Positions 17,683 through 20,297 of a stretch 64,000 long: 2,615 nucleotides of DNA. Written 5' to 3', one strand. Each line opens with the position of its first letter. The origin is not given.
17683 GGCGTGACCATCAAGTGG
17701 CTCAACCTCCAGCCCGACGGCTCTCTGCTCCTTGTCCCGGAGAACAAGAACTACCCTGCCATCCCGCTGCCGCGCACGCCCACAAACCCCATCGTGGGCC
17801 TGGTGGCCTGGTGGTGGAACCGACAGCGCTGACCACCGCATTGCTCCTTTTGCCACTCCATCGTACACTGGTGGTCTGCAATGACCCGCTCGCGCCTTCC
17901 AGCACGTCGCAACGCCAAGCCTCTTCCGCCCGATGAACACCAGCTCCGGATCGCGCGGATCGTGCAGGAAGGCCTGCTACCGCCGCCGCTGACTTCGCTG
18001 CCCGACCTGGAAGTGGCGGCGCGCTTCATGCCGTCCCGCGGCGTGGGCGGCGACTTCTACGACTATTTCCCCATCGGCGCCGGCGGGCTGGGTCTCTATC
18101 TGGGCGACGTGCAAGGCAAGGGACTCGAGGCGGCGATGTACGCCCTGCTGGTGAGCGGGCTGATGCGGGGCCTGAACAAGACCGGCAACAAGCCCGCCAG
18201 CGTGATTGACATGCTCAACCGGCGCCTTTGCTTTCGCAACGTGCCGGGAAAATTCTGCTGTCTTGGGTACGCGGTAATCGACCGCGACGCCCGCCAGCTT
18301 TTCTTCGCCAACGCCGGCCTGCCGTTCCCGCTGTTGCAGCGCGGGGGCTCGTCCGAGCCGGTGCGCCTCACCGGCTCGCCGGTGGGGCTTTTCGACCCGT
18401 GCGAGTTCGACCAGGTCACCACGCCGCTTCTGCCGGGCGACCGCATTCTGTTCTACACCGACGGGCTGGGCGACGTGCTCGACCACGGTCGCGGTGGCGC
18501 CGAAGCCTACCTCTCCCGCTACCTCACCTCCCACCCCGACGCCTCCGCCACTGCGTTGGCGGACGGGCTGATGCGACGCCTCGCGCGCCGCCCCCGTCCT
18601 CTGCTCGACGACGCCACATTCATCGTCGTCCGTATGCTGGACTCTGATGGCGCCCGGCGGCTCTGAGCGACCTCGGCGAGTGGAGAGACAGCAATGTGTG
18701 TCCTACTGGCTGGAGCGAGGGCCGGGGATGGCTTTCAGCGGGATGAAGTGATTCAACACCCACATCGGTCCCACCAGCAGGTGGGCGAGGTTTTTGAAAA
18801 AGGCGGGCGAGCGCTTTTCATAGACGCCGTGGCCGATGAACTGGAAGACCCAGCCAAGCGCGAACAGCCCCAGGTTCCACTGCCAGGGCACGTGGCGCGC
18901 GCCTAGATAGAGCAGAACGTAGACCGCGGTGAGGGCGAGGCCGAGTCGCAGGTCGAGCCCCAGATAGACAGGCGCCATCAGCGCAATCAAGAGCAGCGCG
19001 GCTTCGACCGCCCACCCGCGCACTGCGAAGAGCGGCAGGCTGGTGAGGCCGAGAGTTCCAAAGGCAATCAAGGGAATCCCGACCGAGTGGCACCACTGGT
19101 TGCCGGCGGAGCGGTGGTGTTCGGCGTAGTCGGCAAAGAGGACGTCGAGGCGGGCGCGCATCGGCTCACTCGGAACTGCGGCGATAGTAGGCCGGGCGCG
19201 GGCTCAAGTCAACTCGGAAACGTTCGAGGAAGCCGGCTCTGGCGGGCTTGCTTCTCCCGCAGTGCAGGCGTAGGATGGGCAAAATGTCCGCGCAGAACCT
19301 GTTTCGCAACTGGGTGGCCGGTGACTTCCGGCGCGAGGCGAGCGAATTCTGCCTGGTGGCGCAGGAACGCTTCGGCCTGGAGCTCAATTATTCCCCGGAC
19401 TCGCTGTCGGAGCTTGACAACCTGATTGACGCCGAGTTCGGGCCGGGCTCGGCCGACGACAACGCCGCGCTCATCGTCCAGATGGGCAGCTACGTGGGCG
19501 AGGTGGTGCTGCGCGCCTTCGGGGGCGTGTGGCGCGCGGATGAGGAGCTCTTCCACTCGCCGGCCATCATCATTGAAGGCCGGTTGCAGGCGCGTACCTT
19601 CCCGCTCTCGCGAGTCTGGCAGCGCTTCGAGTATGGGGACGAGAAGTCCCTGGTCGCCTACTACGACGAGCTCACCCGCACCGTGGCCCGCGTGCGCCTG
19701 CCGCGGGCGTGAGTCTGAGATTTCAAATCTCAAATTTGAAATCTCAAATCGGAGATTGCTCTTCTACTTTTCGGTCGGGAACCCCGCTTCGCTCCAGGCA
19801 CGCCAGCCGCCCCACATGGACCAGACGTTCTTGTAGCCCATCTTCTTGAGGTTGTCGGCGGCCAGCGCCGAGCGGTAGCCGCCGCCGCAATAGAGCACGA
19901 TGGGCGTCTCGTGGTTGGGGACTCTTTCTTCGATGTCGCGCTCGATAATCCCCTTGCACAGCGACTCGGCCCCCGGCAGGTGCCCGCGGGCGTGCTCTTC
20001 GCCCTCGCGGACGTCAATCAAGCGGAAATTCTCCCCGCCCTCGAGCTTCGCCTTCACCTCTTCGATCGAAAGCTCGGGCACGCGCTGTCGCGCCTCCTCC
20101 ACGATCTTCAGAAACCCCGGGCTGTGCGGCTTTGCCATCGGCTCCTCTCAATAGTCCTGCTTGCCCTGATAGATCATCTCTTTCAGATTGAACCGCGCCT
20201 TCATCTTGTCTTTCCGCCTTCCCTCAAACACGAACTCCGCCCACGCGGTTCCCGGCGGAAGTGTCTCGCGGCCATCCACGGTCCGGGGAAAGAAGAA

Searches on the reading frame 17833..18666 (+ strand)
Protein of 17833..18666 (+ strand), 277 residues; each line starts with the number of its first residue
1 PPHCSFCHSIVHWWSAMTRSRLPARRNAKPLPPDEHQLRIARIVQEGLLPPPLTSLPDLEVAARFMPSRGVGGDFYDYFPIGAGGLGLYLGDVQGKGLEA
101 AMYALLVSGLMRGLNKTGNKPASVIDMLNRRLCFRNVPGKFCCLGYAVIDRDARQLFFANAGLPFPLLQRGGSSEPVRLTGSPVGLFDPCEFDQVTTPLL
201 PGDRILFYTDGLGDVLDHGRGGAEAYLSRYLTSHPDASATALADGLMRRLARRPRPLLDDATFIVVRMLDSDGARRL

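Call 42: search_protein_families(library=pfam, proteins=[window:17833-18666:+], max_evalue=0.0001)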
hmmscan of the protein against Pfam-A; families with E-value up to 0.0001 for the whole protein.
window:17833-18666:+ (277 aa): 1 family
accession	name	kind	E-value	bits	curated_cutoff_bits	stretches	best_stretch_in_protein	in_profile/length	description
PF07228.17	SpoIIE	-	1.3e-38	133.3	25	1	84-268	3-191/192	Stage II sporulation protein E (SpoIIE)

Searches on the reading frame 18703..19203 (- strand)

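Call 42: search_protein_families(library=pfam, proteins=[window:18703-19203:-], max_evalue=0.0001)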
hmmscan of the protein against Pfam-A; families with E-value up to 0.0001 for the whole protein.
window:18703-19203:- (166 aa): 1 family
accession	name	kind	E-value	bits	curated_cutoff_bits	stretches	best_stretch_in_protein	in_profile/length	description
PF06127.16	Mpo1-like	-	7.9e-18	64.8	24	1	22-152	7-90/95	2-hydroxy-palmitic acid dioxygenase Mpo1-like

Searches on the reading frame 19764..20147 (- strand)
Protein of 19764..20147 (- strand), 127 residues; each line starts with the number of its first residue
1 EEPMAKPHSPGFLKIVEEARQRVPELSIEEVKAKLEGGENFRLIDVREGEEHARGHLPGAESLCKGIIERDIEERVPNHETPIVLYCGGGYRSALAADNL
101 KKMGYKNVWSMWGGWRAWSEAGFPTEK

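Call 42: search_protein_families(library=pfam, proteins=[window:19764-20147:-], max_evalue=0.0001)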
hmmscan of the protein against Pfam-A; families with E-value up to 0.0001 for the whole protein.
window:19764-20147:- (127 aa): 1 family
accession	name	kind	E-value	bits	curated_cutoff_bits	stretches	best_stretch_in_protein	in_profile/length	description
PF00581.25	Rhodanese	-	1.2e-20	74.3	22.2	1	28-121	2-102/102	Rhodanese-like domain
